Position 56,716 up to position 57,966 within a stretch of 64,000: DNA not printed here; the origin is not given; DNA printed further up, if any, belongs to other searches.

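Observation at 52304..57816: Operon: processive QxxRW GT2 synthase, ArnT-like GT-C, small membrane protein, WecA/TagO-like phosphotransferase, UbiA-family DPPR-synthase-like prenyltransferase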

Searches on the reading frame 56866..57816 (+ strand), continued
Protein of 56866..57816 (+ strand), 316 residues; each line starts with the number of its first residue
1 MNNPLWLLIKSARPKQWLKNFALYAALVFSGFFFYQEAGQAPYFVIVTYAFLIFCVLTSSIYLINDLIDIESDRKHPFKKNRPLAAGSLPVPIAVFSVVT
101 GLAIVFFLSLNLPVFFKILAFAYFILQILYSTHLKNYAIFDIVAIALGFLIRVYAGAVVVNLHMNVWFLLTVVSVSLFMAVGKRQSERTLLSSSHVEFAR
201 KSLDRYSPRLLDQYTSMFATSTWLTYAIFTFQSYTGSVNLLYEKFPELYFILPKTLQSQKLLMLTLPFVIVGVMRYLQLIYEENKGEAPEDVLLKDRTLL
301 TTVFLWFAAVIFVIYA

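Call 44: search_protein_families(library=pfam, proteins=[L030:10961-12352:+, L030:12356-15406:-, L030:15790-17118:-, L030:18248-19294:+, L004:1272-1859:+, L007:11179-11766:-, L048:4303-5049:-, L049:15702-16835:-, L036:16961-18742:-, L046:17755-19398:+], max_evalue=0.001)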
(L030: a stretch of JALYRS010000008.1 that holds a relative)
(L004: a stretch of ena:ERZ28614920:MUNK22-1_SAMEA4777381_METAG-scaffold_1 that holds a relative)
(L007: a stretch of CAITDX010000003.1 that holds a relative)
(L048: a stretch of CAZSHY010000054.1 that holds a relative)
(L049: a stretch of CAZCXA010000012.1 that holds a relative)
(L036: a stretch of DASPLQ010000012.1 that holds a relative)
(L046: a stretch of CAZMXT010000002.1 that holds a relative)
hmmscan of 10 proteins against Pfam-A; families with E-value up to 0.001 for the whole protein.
L030:10961-12352:+ (463 aa): 3 families
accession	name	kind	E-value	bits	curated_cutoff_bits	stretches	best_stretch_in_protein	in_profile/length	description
PF02366.24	PMT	-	8.3e-28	98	22.7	1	15-237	2-236/245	Dolichyl-phosphate-mannose-protein mannosyltransferase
PF16192.10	PMT_4TMC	-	1.4e-19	70.9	32.4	1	278-451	3-192/202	C-terminal four TMM region of protein-O-mannosyltransferase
PF13231.12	PMT_2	-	5.3e-15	56.4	26.1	1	73-225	2-155/160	Dolichyl-phosphate-mannose-protein mannosyltransferase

L030:12356-15406:- (1016 aa): 10 families
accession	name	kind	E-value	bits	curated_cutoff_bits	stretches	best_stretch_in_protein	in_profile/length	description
PF00580.27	UvrD-helicase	-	4e-66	223.9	23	1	13-308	1-270/271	UvrD/REP helicase N-terminal domain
PF13361.12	UvrD_C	-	4.8e-39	135.2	25.6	1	314-688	1-348/350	UvrD-like helicase C-terminal domain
PF12705.13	PDDEXK_1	-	9.9e-24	85.1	22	1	760-1008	1-226/247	PD-(D/E)XK nuclease superfamily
PF13245.12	AAA_19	-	3.7e-20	72.9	25.1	1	17-293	1-133/134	AAA domain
PF13538.12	UvrD_C_2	-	3.5e-10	40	27.4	1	614-632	4-22/52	UvrD-like helicase C-terminal domain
PF13604.12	AAA_30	-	2.8e-07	30.9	27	0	12-76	1-65/191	AAA domain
PF01443.25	Viral_helicase1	-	9.9e-06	26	21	0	201-303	12-116/228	Viral superfamily 1 RNA helicase core domain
PF21445.3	ADDB_N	-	0.0003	20.5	26.6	1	33-273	5-223/290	ADDB, N-terminal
PF13086.12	AAA_11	-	0.00048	20.4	27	1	14-255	3-221/257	AAA domain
PF00270.35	DEAD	-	0.00086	19.5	26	0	14-88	1-76/167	DEAD/DEAH box helicase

L030:15790-17118:- (442 aa): 1 family
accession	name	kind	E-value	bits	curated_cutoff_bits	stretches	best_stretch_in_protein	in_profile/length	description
PF09903.14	DUF2130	-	5.7e-62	209.7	26.7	1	175-401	3-242/255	Uncharacterized protein conserved in bacteria (DUF2130)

L030:18248-19294:+ (348 aa): 6 families
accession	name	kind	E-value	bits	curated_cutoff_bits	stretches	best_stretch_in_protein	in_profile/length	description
PF00154.27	RecA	-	1.9e-130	434.4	27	1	25-280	2-255/262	recA bacterial DNA recombination protein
PF21096.2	RecA_C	-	3.9e-19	69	27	1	289-344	1-56/57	RecA C-terminal domain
PF08423.17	Rad51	-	4e-10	39.8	22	1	57-248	7-214/244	Rad51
PF06745.19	ATPase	-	1.5e-06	28.2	26.6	1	72-132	14-77/231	KaiC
PF01637.24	ATPase_2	-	3.2e-05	24.3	33.2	1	78-209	21-115/225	ATPase domain predominantly from Archaea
PF13481.12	AAA_25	-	6e-05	23.2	27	0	73-168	29-156/195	AAA domain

L004:1272-1859:+ (195 aa): 0 families

L007:11179-11766:- (195 aa): 1 family
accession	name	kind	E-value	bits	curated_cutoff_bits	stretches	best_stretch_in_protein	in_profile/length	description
PF02545.19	Maf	-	1.5e-40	139.3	27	1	6-191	1-186/187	Maf-like protein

L048:4303-5049:- (248 aa): 0 families

L049:15702-16835:- (377 aa): 4 families
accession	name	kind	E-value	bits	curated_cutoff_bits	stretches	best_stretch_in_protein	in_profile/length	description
PF01121.26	CoaE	-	9.9e-23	81.2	27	1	161-345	1-176/180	Dephospho-CoA kinase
PF01467.32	CTP_transf_like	-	1.2e-17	64.8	21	1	11-133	7-132/133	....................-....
PF13401.12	AAA_22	-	2.7e-07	31.4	27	1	158-263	3-81/130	AAA domain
PF08218.17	Citrate_ly_lig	-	0.00011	22.4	20.9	0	10-76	8-72/182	Citrate lyase ligase C-terminal domain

L036:16961-18742:- (593 aa): 1 family
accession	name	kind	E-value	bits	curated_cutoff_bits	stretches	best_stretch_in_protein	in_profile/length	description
PF10131.15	PTPS_related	-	0.0002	20.4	26.4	1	100-265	20-177/621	6-pyruvoyl-tetrahydropterin synthase related domain; membrane protein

L046:17755-19398:+ (547 aa): 3 families
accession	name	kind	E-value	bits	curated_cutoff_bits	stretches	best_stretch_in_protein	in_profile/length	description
PF12072.13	RNase_Y_N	-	1.2e-25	90.5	32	1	79-233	40-201/201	RNase Y N-terminal region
PF01966.28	HD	-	1.2e-15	58.3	22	1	365-454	2-114/116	HD domain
PF00013.35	KH_1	-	9.7e-06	25.7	21.5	1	250-290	11-56/66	KH domain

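Call 71: search_protein_families(library=ncbifam, alignment_id=A2, max_evalue=0.00001)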
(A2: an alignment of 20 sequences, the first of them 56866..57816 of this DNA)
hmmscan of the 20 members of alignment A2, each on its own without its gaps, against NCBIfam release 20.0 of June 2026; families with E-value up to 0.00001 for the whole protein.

A. member 1, window:56866-57816:+ (316 aa): 8 families
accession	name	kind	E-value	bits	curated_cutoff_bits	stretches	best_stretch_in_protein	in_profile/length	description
NF008978.0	PRK12324.1-4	equivalog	8.5e-62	208.9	207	1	8-315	35-320/322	decaprenyl-phosphate phosphoribosyltransferase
NF008977.0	PRK12324.1-2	equivalog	6.2e-57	193.3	234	1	8-315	5-288/297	decaprenyl-phosphate phosphoribosyltransferase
NF008976.0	PRK12324.1-1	equivalog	6.4e-45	153.8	474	1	8-312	21-301/306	decaprenyl-phosphate phosphoribosyltransferase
NF006088.0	PRK08238.1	equivalog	3.6e-41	141.3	351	1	7-254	194-434/482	UbiA family prenyltransferase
NF009523.0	PRK12884.1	equivalog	1.4e-09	37.6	269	1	45-182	37-170/279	prenyltransferase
TIGR01475.1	ubiA_other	subfamily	3.6e-08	33.2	180.8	1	26-180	19-172/282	UbiA-like polyprenyltransferase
NF009514.0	PRK12873.1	equivalog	9e-07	28.5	246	1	24-171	26-178/297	4-hydroxybenzoate polyprenyltransferase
NF009609.0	PRK13106.1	equivalog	3.9e-06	26.5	349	1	45-168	50-171/301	prenyltransferase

B. families by the number of members that match (of 20 scanned): 15 families
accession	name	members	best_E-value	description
NF008978.0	PRK12324.1-4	20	1.1e-68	decaprenyl-phosphate phosphoribosyltransferase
NF008977.0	PRK12324.1-2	20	9.8e-65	decaprenyl-phosphate phosphoribosyltransferase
NF008976.0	PRK12324.1-1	20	1.8e-51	decaprenyl-phosphate phosphoribosyltransferase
NF006088.0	PRK08238.1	20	3.1e-47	UbiA family prenyltransferase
NF009523.0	PRK12884.1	20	5.5e-14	prenyltransferase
TIGR01475.1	ubiA_other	14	6.2e-10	UbiA-like polyprenyltransferase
NF009521.0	PRK12882.1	11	1.6e-07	geranylgeranylglycerol-phosphate geranylgeranyltransferase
NF009514.0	PRK12873.1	9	6.4e-08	4-hydroxybenzoate polyprenyltransferase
TIGR01473.1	cyoE_ctaB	9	9.8e-08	heme o synthase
NF009516.0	PRK12875.1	8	4.6e-07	prenyltransferase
NF035940.1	prenyl_rel_EboC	7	1e-08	UbiA-like protein EboC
NF009522.0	PRK12883.1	7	2.9e-08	geranylgeranylglycerol-phosphate geranylgeranyltransferase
TIGR01474.1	ubiA_proteo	6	3.5e-08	4-hydroxybenzoate octaprenyltransferase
NF009609.0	PRK13106.1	3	4.5e-07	prenyltransferase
NF003348.0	PRK04375.1-1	1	2e-06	heme o synthase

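Call 80: search_protein_families(library=pfam, proteins=[L004:7107-8552:-, L056:6471-7976:-, L051:10935-12581:+, L051:12565-13767:+, L051:6643-8913:+, L056:8031-8555:+, L051:13783-14439:+, L051:15288-17024:-], max_evalue=0.01)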
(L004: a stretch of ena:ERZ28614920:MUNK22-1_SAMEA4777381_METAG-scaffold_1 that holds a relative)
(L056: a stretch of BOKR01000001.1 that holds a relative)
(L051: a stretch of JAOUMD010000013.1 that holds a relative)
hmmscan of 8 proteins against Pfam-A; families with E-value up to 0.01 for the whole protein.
L004:7107-8552:- (481 aa): 1 family
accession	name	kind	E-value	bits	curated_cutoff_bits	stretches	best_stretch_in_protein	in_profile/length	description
PF13231.12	PMT_2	-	4.3e-05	24.2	26.1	1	73-210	3-145/160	Dolichyl-phosphate-mannose-protein mannosyltransferase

L056:6471-7976:- (501 aa): 1 family
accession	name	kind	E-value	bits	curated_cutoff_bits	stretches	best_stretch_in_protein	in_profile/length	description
PF13231.12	PMT_2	-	4e-07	30.8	26.1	1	58-231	2-158/160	Dolichyl-phosphate-mannose-protein mannosyltransferase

L051:10935-12581:+ (548 aa): 2 families
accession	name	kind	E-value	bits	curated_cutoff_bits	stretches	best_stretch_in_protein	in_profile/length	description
PF10131.15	PTPS_related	-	3.8e-16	59.1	26.4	1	68-420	6-330/621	6-pyruvoyl-tetrahydropterin synthase related domain; membrane protein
PF11847.13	GT-C_AftD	-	0.0052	15.2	26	1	95-231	82-214/661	Alpha-(1->3)-arabinofuranosyltransferase, N-terminal GT-C domain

L051:12565-13767:+ (400 aa): 1 family
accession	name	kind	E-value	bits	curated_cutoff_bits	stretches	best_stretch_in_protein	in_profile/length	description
PF09594.16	GT87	-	0.00042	20.6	25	1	131-196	59-122/237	Glycosyltransferase family 87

L051:6643-8913:+ (756 aa): 1 family
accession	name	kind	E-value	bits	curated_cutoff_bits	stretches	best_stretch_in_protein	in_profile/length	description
PF10138.15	vWA-TerF-like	-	2.9e-18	67.2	29.4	1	551-753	3-199/200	vWA found in TerF C terminus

L056:8031-8555:+ (174 aa): 0 families

L051:13783-14439:+ (218 aa): 5 families
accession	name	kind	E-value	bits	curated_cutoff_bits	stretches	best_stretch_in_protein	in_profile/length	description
PF13489.12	Methyltransf_23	-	2.6e-05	24.4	27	1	94-197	77-155/164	Methyltransferase domain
PF08242.18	Methyltransf_12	-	0.0004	21.5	30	1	95-149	54-98/98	Methyltransferase domain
PF04784.19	DUF547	-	0.0026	18.2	27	1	27-88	6-65/125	Protein of unknown function, DUF547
PF08241.18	Methyltransf_11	-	0.0083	17.2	21.2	0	93-151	45-95/95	Methyltransferase domain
PF03269.20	DUF268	-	0.0093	16.3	25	0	104-160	59-117/176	Caenorhabditis protein of unknown function, DUF268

L051:15288-17024:- (578 aa): 4 families
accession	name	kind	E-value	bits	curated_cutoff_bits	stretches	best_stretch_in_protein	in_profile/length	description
PF01855.24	POR_N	-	6.8e-47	160.6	27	1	213-449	2-228/231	Pyruvate flavodoxin/ferredoxin oxidoreductase, thiamine diP-bdg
PF01558.24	POR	-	7.9e-32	111.2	27.4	1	15-180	1-173/173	Pyruvate ferredoxin/flavodoxin oxidoreductase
PF17147.9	PFOR_II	-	1.7e-09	38.4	27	1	475-565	2-99/102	Pyruvate:ferredoxin oxidoreductase core domain II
PF02780.25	Transketolase_C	-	1.8e-07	31.6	25.9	1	472-535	8-71/124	Transketolase, C-terminal domain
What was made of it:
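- A GT-C in a related locus gives a weak hit to Pfam GT-C_AftD (call 80).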
